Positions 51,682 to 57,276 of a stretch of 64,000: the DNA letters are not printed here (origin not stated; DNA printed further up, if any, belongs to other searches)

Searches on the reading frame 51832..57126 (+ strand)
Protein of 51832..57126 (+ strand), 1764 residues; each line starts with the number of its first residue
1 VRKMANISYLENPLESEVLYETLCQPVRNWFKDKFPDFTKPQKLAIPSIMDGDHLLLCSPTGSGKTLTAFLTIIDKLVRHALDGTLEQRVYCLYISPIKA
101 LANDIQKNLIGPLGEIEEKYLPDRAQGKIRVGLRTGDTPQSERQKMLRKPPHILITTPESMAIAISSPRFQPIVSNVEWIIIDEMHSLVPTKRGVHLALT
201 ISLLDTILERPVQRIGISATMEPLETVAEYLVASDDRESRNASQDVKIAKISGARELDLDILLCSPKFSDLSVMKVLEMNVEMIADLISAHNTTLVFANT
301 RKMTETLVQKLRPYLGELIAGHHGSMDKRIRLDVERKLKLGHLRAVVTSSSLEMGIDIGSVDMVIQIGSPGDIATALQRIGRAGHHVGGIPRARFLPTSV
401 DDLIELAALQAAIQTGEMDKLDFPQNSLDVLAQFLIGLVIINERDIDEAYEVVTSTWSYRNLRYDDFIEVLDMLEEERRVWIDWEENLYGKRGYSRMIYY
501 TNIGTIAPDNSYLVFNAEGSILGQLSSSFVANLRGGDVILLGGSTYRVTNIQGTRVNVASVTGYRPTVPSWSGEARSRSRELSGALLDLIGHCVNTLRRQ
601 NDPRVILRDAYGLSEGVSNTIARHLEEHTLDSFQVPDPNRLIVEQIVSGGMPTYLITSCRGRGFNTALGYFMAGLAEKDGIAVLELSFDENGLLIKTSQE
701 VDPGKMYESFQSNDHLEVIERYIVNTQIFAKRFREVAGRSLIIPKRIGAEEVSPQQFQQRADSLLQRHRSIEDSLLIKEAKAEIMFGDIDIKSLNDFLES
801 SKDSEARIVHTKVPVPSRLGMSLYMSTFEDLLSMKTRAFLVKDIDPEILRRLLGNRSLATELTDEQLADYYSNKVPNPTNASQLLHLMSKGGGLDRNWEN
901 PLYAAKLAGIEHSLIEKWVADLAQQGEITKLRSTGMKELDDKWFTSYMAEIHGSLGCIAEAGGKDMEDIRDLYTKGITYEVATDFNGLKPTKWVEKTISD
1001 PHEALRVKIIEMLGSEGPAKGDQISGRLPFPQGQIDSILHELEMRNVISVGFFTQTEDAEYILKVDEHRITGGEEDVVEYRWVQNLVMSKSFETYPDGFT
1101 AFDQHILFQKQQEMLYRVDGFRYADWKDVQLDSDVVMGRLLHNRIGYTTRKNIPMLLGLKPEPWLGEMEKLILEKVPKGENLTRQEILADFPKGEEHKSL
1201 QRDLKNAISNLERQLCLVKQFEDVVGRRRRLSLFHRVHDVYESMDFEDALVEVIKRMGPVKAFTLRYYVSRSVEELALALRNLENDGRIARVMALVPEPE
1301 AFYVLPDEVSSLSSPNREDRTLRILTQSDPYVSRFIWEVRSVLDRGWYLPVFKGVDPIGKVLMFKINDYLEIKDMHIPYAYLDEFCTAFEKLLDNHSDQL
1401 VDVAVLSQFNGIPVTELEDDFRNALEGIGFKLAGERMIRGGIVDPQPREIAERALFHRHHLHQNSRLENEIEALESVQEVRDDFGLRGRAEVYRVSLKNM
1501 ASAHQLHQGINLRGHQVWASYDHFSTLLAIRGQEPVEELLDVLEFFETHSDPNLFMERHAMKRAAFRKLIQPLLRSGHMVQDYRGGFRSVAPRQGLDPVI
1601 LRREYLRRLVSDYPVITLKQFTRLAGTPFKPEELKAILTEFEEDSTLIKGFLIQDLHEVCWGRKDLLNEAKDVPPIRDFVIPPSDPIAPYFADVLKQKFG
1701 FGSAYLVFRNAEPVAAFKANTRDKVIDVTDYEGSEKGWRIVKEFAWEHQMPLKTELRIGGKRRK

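Call 87: search_protein_families(library=pfam, proteins=[window:51832-57126:+], max_evalue=0.001)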
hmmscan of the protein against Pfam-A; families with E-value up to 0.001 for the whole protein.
window:51832-57126:+ (1764 aa): 6 families
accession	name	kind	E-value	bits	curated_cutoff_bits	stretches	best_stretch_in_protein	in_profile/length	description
PF08494.16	DEAD_assoc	-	1.7e-31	110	23.5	1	635-819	1-190/191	DEAD/H associated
PF00270.35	DEAD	-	3.6e-30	105.3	26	1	39-222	1-161/167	DEAD/DEAH box helicase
PF19306.5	WH_Lhr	-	5.3e-27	94.7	27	1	412-563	2-163/168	Large helicase-related protein, winged helix domain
PF00271.37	Helicase_C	-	2.5e-19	70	23.5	1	282-385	4-108/110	Helicase conserved C-terminal domain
PF06224.18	AlkZ-like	-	2.9e-09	37.5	25.9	1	1163-1332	83-252/329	DNA glycosylase AlkZ-like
PF04851.21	ResIII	-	9.7e-07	29.3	22.5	1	42-222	8-163/164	Type III restriction enzyme, res subunit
